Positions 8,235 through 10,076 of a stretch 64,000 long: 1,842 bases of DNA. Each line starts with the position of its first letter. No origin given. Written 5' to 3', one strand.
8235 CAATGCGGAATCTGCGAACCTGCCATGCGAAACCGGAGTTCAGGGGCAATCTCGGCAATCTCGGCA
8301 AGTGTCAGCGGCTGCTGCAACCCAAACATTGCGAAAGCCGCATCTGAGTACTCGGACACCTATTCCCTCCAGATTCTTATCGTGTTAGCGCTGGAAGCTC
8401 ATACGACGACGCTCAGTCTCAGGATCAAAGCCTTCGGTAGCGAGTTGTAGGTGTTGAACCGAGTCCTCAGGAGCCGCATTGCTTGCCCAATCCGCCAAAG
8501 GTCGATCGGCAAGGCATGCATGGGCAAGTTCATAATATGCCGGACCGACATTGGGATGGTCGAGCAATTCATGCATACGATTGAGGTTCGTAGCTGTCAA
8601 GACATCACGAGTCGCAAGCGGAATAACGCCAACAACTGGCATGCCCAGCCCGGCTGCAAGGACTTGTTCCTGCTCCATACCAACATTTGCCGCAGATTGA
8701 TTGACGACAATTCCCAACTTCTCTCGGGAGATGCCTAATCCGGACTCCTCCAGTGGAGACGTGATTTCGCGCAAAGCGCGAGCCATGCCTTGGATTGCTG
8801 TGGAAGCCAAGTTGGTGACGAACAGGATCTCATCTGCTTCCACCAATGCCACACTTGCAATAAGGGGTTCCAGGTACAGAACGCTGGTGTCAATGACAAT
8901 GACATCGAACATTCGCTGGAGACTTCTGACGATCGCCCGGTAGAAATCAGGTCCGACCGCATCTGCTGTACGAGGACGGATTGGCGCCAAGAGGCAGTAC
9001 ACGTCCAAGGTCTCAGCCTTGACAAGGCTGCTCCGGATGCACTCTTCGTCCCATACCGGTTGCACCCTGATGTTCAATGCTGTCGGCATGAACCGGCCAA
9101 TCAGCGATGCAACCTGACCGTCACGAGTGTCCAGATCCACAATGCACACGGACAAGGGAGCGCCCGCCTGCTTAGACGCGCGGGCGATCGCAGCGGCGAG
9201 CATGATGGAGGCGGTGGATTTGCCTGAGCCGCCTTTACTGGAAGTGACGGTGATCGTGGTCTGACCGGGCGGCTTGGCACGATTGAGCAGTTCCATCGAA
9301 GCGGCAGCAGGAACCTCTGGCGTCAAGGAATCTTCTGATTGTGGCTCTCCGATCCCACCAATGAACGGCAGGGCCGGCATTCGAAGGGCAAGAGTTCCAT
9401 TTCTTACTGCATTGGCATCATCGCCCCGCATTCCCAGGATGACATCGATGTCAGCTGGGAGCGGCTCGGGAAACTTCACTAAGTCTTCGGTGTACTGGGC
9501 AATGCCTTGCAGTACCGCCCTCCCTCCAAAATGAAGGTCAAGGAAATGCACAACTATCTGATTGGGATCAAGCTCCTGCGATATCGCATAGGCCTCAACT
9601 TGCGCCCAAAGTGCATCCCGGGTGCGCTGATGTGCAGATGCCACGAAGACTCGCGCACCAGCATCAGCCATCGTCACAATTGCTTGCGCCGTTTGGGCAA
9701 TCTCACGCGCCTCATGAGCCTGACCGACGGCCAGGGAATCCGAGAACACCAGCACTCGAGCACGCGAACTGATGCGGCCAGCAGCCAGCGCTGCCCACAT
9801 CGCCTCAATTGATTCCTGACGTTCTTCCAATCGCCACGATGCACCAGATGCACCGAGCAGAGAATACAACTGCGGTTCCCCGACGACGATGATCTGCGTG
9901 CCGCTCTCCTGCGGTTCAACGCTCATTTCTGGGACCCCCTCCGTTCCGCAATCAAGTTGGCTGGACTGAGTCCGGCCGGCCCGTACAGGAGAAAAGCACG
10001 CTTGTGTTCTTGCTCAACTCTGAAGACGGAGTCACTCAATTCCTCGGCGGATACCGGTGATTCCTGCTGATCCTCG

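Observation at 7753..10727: Tail of the pil operon: a TadZ/CpaE-like ParA ATPase embedded among four orphan acidic proteins in a type IVa (not Tad) locus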

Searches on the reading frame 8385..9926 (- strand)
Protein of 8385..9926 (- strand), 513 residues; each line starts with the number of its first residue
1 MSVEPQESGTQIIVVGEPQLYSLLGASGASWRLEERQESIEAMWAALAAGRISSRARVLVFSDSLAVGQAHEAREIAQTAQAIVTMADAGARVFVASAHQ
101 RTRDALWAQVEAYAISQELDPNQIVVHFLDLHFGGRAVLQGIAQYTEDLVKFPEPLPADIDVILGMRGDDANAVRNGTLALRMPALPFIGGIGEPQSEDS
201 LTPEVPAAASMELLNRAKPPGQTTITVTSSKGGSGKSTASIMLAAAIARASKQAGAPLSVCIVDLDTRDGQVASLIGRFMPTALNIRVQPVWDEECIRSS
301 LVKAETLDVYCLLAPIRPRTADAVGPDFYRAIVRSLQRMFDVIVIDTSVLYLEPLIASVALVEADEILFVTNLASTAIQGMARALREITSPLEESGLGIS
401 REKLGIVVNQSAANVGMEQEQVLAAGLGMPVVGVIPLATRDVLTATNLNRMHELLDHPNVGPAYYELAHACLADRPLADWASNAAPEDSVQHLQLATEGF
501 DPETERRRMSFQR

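Call 4: search_protein_families(library=pfam, proteins=[window:8385-9926:-], max_evalue=0.1)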
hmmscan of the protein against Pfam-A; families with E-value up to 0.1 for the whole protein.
window:8385-9926:- (513 aa): 6 families
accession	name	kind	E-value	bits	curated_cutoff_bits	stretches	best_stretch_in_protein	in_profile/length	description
PF13614.12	AAA_31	-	1.6e-10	41.7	27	1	223-389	2-165/177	AAA domain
PF01656.29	CbiA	-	2.2e-08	34.5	25.4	1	225-438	1-112/125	CobQ/CobB/MinD/ParA nucleotide binding domain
PF10609.15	ParA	-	4.1e-06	26.9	27.1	1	223-277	4-52/246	NUBPL iron-transfer P-loop NTPase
PF09140.17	MipZ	-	1.9e-05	24.5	20.7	1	225-348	3-108/262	ATPase MipZ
PF00142.24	Fer4_NifH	-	0.00034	20.6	25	0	363-471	140-244/271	4Fe-4S iron sulfur cluster binding proteins, NifH/frxC family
PF13481.12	AAA_25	-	0.0035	17.4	27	1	226-347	36-151/195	AAA domain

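Call 5: search_protein_families(library=ncbifam, proteins=[window:8385-9926:-], max_evalue=0.1)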
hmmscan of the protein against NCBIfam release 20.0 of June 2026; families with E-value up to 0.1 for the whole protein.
window:8385-9926:- (513 aa): 14 families
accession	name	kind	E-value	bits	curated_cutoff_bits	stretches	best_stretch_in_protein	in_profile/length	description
TIGR01968.1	minD_bact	equivalog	3.9e-15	55.9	212.9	1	224-469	3-234/261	septum site-determining protein MinD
TIGR01969.1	minD_arch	subfamily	1.2e-08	34.4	201.75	1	224-437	2-196/251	cell division ATPase MinD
NF008079.0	PRK10818.1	equivalog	4.7e-08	32.7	508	1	224-469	4-244/270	septum site-determining protein MinD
TIGR01007.1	eps_fam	subfamily_domain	1.1e-07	31.6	108.05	1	224-409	19-195/204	polysaccharide biosynthesis tyrosine autokinase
NF041546.1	ParA_partition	equivalog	3.7e-06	26.6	180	1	224-267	1-38/203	ParA family partition ATPase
NF047398.1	AAA_KGGVGR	domain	1.1e-05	25.9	90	1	223-266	3-40/190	KGGVGR-motif variant AAA ATPase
TIGR03018.1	pepcterm_TyrKin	hypoth_equivalog_domain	0.00039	19.8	230.65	1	219-388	32-196/207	XrtA-associated tyrosine autokinase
TIGR03815.1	CpaE_hom_Actino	equivalog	0.00066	18.9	154.45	1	215-438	104-308/340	septum site-determining protein Ssd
NF041136.1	MrpORP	equivalog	0.00079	18.8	450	1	224-275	7-52/365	iron-sulfur cluster carrier protein MrpORP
TIGR01281.1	DPOR_bchL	equivalog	0.0097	15.3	345.15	1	230-295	7-66/268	ferredoxin:protochlorophyllide reductase (ATP-dependent) iron-sulfur ATP-binding protein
NF008669.0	PRK11670.1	equivalog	0.013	14.4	348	1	224-272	109-151/369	iron-sulfur cluster carrier protein ApbC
NF033200.1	F430_CfbC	exception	0.014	14.8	402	1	230-286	7-58/260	Ni-sirohydrochlorin a,c-diamide reductive cyclase ATP-dependent reductase subunit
TIGR03453.1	partition_RepA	equivalog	0.035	12.9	348.45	0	223-249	105-131/387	plasmid partitioning protein RepA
TIGR01287.1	nifH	equivalog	0.08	12.2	394.35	0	230-287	7-59/275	nitrogenase iron protein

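Call 6: find_homologous_proteins(query=window:8385-9926:-)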
Query window:8385-9926:- (513 aa): 387 proteins with E <= 0.001 among 8000 candidates; the best 120 are listed.
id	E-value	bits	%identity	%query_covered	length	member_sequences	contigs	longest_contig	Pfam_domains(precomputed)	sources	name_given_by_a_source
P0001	0.0e+0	1109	100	100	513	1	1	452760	PF10609.16,PF01656.30,PF13614.13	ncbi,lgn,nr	ncbi:MAG: AAA family ATPase [Actinomycetota bacterium]|nr:AAA family ATPase [Actinomycetota bacteriu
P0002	2.8e-203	694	67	98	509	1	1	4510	PF10609.16,PF01656.30,PF13614.13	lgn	-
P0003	4.8e-203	694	68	99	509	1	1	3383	PF10609.16,PF01656.30,PF13614.13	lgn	-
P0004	3.9e-202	691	68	98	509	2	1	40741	PF10609.16,PF01656.30,PF13614.13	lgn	-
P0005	5.1e-201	687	67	98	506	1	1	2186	PF10609.16,PF01656.30,PF13614.13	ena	-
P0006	2.1e-199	682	67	98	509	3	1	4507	PF10609.16,PF01656.30,PF13614.13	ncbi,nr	ncbi:MAG TPA: hypothetical protein DDY88_03175 [Actinobacteria bacterium]|nr:hypothetical protein [A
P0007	8.9e-197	673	66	98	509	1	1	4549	PF10609.16,PF01656.30,PF13614.13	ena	-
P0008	6.1e-194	664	66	100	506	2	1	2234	PF10609.16,PF01656.30,PF13614.13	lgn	-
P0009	8.8e-192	656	65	98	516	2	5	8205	PF10609.16,PF01656.30,PF13614.13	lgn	-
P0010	9.1e-192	656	65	98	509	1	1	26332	PF10609.16,PF01656.30,PF13614.13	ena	-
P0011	2.0e-183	629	63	99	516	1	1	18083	PF10609.16,PF01656.30,PF13614.13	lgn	-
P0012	1.9e-182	626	61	100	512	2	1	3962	PF10609.16,PF01656.30,PF13614.13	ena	-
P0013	3.7e-181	621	63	93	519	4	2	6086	PF10609.16,PF01656.30,PF13614.13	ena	-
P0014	4.9e-180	618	62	100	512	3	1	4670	PF01656.30,PF13614.13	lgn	-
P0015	6.5e-180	617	63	92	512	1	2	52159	PF10609.16,PF01656.30,PF13614.13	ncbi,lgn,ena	-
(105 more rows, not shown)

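Call 9: find_related_loci(query=A1, collection=genome_contigs, flank=10000)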
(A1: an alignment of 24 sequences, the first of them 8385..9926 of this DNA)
Query A1 (513 aa) in genome_contigs; peptide patterns used: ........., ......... (x = any residue, [..] = any of these).
69 stretches matched a pattern; 52 encode a relative of the query (tblastn E <= 1e-3); 52 distinct loci.
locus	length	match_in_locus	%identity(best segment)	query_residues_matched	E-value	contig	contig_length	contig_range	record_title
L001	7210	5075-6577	68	12-513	0e+0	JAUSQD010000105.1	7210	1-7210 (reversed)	MAG: Actinomycetota bacterium isolate E23_concoct.bin.74 E23_k141_41695, whole genome shotgun sequence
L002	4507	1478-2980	67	12-513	0e+0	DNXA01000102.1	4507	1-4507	MAG TPA_asm: Actinomycetota bacterium isolate UBA11398 contig_233196, whole genome shotgun sequence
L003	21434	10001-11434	63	11-482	0e+0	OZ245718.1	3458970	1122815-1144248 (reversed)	MAG: Actinomycetes bacterium isolate 5592b777-cc2b-40d4-8203-2b0c8ee3f119 genome assembly, chromosome: 1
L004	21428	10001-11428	63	11-480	9e-180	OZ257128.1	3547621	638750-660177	MAG: Actinomycetes bacterium isolate a64d84fb-41c3-4246-938b-28fa759d90e4 genome assembly, chromosome: 1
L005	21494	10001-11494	60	5-494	2e-178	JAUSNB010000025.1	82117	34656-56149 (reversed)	MAG: Actinomycetota bacterium isolate E19_metabat.bin.114 E19_k141_715305, whole genome shotgun sequence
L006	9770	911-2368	59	12-483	4e-177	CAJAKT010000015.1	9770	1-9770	uncultured bacterium isolate Loc090907-6m_bin-560 genome assembly, contig: bin-560:015/616, whole genome shotgun sequenc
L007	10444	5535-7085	57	12-499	1e-176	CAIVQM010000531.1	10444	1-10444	uncultured bacterium isolate Kiruna3_bin-1975 genome assembly, contig: bin-1975:531/535, whole genome shotgun sequence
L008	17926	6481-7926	61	5-480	6e-176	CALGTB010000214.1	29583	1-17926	MAG TPA_asm: uncultured actinobacterium isolate SRR5576001_bin.111_CONCOCT_v1.1_MAG genome assembly, contig: ERZ795033.7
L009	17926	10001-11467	59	12-513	1e-175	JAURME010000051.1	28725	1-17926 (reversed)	MAG: Candidatus Nanopelagicales bacterium isolate SFB_Oligo_Co_20 k141_1134634, whole genome shotgun sequence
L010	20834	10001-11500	60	8-513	2e-173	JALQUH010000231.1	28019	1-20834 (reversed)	MAG: Candidatus Nanopelagicales bacterium isolate DFJ.19 DFJ_180380, whole genome shotgun sequence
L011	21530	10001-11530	58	9-480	9e-174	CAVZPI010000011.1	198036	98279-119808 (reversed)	MAG: uncultured Actinomycetes bacterium isolate MFD02832.bin.3.105 genome assembly, contig: contig_21439, whole genome s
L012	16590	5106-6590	58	12-512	5e-173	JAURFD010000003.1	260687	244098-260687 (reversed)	MAG: Candidatus Nanopelagicales bacterium isolate SFB_3D_100_76 NODE_3_length_260687_cov_6.257695, whole genome shotgun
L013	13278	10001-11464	59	12-480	3e-171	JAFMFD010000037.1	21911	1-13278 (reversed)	MAG: Actinomycetota bacterium isolate CPBay_Sum0_6L08_73 NODE_1361_length_21911_cov_7.058794, whole genome shotgun seque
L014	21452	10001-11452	58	8-491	8e-171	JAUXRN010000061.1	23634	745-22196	MAG: Actinomycetota bacterium isolate C12_maxbin.082_sub C12_k141_205866, whole genome shotgun sequence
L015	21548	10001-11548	58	32-513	2e-169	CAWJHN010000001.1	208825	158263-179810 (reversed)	MAG: uncultured Actinomycetes bacterium isolate MFD04716.bin.2.189 genome assembly, contig: contig_120287, whole genome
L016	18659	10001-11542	67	1-513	0e+0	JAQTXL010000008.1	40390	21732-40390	MAG: Candidatus Nanopelagicales bacterium isolate STC_133 NODE_1931_length_40390_cov_5.291210_Sandtown_C, whole genome s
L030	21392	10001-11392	54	12-480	4e-148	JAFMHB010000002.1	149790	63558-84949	MAG: Candidatus Nanopelagicales bacterium isolate DEBay_Spr20G08_27 NODE_24_length_149790_cov_18.4194, whole genome shot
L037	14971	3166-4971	78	9-482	1e-137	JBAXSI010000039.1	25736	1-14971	MAG: Actinomycetes bacterium isolate ELA605 MAG605_39, whole genome shotgun sequence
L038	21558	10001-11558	55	12-491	3e-149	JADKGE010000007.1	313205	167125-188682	MAG: Actinomycetota bacterium isolate Ribe_18-Q3-R11-54_BATAC.412 tig00003916-10-3132820, whole genome shotgun sequence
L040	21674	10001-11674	76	9-483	4e-134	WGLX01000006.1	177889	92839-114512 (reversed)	MAG: Actinomycetales bacterium isolate RI_321 c_000000117754, whole genome shotgun sequence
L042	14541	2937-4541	55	8-484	6e-162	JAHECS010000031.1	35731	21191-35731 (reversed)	MAG: Actinomycetes bacterium isolate Ww175 NODE_1855_length_35731_cov_28.197613, whole genome shotgun sequence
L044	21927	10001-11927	68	12-497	7e-125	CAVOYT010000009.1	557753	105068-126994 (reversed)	MAG: uncultured bacterium isolate MFD09779.bin.2.190 genome assembly, contig: contig_6592, whole genome shotgun sequence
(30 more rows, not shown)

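Call 12: search_solved_structures(query=A1, max_evalue=0.01, show_alignments=2)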
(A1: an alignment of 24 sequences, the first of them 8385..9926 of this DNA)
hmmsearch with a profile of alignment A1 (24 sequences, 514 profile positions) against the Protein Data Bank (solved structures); distinct sequences matched with E-value up to 0.01: 1.
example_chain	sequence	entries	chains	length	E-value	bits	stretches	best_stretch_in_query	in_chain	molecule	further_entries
4rz2_A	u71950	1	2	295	0.0066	18.8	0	206-281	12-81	Site-determining protein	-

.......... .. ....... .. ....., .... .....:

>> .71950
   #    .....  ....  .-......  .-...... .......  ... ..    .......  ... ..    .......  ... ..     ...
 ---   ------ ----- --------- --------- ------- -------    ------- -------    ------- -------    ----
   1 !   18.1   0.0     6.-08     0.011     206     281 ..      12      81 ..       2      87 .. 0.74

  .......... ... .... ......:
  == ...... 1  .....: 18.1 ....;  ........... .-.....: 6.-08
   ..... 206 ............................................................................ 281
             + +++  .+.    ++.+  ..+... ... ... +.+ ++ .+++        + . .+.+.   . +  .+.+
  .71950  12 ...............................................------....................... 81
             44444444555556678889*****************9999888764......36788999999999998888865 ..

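Call 17: predict_structure(alignment_id=A1)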
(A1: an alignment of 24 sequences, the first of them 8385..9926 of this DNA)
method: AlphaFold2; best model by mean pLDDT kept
length: 513 residues; sequences in the alignment: 24
mean_pLDDT: 76.3   pTM: 0.54
mean pLDDT of the five models: 76.3, 74.8, 73.6, 73.0, 71.5
residues with pLDDT >= 90: 192; 70-90: 156; 50-70: 78; < 50: 87
segments of 3 or more residues with pLDDT < 50: 1-5, 167-207, 279-286, 438-441, 488-513
pLDDT, mean of each block of 10 residues (from residue 1): 60 95 95 95 93 95 85 92 96 94 94 97 96 94 95 89 61 30 28 32 42 73 91 80 94 95 75 59 47 75 88 68 75 89 86 69 91 71 84 83 85 60 71 69 55 82 91 92 59 41 46 35
secondary structure, 60 per line:
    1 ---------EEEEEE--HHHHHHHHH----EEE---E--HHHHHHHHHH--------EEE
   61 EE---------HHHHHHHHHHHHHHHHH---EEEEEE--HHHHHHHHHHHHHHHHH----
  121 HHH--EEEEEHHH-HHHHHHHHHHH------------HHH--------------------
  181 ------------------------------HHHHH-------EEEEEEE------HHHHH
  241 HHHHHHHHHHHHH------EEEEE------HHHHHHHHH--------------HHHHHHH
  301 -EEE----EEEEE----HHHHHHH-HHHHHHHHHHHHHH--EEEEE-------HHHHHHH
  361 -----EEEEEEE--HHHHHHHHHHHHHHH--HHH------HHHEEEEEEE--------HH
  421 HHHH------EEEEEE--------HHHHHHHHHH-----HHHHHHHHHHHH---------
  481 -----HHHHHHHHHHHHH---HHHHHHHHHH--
elements in order: E10-15 H18-26 E31-33 H40-49 E58-62 H72-88 E92-97 H100-116 E126-130 H135-145 H211-215 E223-229 H236-253 E260-264 H271-279 H294-300 E302-304 E309-313 H318-324 H326-339 E342-346 H354-360 E366-372 H375-389 E404-410 H419-424 E431-436 H445-454 H460-471 H486-498 H502-511

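Call 20: fold_search(model_id=the predicted structure, library=pdb)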
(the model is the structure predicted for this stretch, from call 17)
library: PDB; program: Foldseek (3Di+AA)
matches with E <= 10: 1503; with E <= 0.001: 103
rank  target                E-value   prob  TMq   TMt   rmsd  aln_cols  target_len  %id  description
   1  3ea0_A                2.5e-09  1.00  0.35  0.70   5.2       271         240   15  Crystal Structure of ParA Family ATPase from Chlorobium tepidum TLS (released 2008-09-23)
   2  4v02_A                3.2e-09  1.00  0.37  0.73   4.1       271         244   19  MinC:MinD cell division protein complex, Aquifex aeolicus (released 2015-01-14)
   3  1hyq                  4.5e-09  1.00  0.36  0.74   4.5       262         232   23  MIND BACTERIAL CELL DIVISION REGULATOR FROM A. FULGIDUS (released 2001-03-14)
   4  3ea0_B                6.3e-09  1.00  0.36  0.72   5.2       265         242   14  Crystal Structure of ParA Family ATPase from Chlorobium tepidum TLS (released 2008-09-23)
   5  4rz2_B                7.5e-09  1.00  0.37  0.70   4.3       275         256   18  Crystal structure of the MinD-like ATPase FlhG (released 2015-03-04)
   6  3q9l_A                1.4e-08  1.00  0.38  0.70   4.7       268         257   24  The structure of the dimeric E.coli MinD-ATP complex (released 2011-01-26)
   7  6riq_C                3.8e-08  1.00  0.37  0.70   5.3       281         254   18  MinCD filament from Pseudomonas aeruginosa (released 2019-06-19)
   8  8q50                  6.8e-08  1.00  0.35  0.60  11.3       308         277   17  Nitrogenase Fe protein from Methanothermococcus thermolithotrophicus, tetragonal crystalline form at 1.91-A resolution (released 2024-05-15)
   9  3r9i_B                8.1e-08  1.00  0.37  0.69   4.9       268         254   23  2.6A resolution structure of MinD complexed with MinE (12-31) peptide (released 2011-08-17)
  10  8q5v_D                1.1e-07  1.00  0.37  0.65  10.5       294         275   18  MgADP-bound Fe protein of the molybdenum nitrogenase from Methanothermococcus thermolithotrophicus (released 2024-05-15)
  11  1g3q                  1.3e-07  1.00  0.34  0.68   5.4       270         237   20  CRYSTAL STRUCTURE ANALYSIS OF PYROCOCCUS FURIOSUS CELL DIVISION ATPASE MIND (released 2001-04-21)
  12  5auq_C                2.2e-07  1.00  0.34  0.68   5.2       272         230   22  Crystal structure of ATPase-type HypB in the nucleotide free state (released 2015-06-24)
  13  3r9j_B                2.3e-07  1.00  0.35  0.66   5.2       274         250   21  4.3A resolution structure of a MinD-MinE(I24N) protein complex (released 2011-08-17)
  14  8q5v_A                2.4e-07  1.00  0.37  0.64  10.6       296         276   18  MgADP-bound Fe protein of the molybdenum nitrogenase from Methanothermococcus thermolithotrophicus (released 2024-05-15)
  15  1g20_H                2.6e-07  1.00  0.34  0.61  11.1       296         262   16  MGATP-BOUND AND NUCLEOTIDE-FREE STRUCTURES OF A NITROGENASE PROTEIN COMPLEX BETWEEN LEU127DEL-FE PROTEIN AND THE MOFE  (released 2001-01-31)
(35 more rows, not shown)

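Call 46: search_protein_families(library=pfam, proteins=[L002:3468-4013:+], max_evalue=0.01)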
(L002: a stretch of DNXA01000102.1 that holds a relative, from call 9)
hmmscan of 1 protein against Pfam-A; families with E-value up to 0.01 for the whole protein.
L002:3468-4013:+ (182 aa): 1 family
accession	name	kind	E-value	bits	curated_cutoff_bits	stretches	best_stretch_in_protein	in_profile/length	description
PF01966.28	HD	-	0.0011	19.7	22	1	51-114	3-90/116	HD domain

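Call 51: search_protein_representatives(alignment_id=A1)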
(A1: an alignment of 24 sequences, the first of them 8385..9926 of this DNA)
Query: 24 sequences, 514 profile positions. Proteins with E-value up to 0.001 (for the whole library): 1655; up to 1e-10: 481; up to 1e-30: 186. The best 150 are listed.
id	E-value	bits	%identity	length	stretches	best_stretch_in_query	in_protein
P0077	4.6e-260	880.5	-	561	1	3-514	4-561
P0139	1.3e-204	697.5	-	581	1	7-514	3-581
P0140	1.9e-203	693.7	-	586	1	5-514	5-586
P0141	6.1e-188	642.5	-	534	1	20-481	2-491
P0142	3.0e-186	637.0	-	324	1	200-514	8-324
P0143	3.4e-185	633.5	-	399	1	152-485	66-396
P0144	2.5e-167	574.5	-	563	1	3-499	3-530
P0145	2.6e-155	534.9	-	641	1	7-482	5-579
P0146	1.0e-154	532.9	-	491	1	3-363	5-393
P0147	7.3e-154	530.1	-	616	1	9-495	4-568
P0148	3.0e-153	528.1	-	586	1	6-514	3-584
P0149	6.3e-149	513.8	-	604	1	6-484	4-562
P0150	2.0e-143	495.6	-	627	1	6-491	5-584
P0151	2.7e-133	462.2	-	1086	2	221-492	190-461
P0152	6.0e-125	434.7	-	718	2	224-504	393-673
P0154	1.0e-122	427.3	-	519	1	7-495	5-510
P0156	8.6e-119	414.4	-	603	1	8-488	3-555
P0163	1.2e-111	390.8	-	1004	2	238-513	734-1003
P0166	2.4e-107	376.6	-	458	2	222-492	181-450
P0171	3.6e-102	359.5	-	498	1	6-482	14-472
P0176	1.8e-94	334.2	-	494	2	226-477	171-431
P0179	1.2e-89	318.2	-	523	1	7-512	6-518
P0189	8.4e-82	292.3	-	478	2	225-514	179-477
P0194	3.5e-75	270.5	-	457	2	222-477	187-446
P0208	2.7e-68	247.7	-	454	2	223-476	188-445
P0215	5.5e-64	233.5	-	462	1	9-473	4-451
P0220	2.2e-59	218.3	-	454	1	222-471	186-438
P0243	1.3e-50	189.4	-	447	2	223-473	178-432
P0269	1.5e-43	166.2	-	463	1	219-476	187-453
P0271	6.2e-43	164.1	-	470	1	9-473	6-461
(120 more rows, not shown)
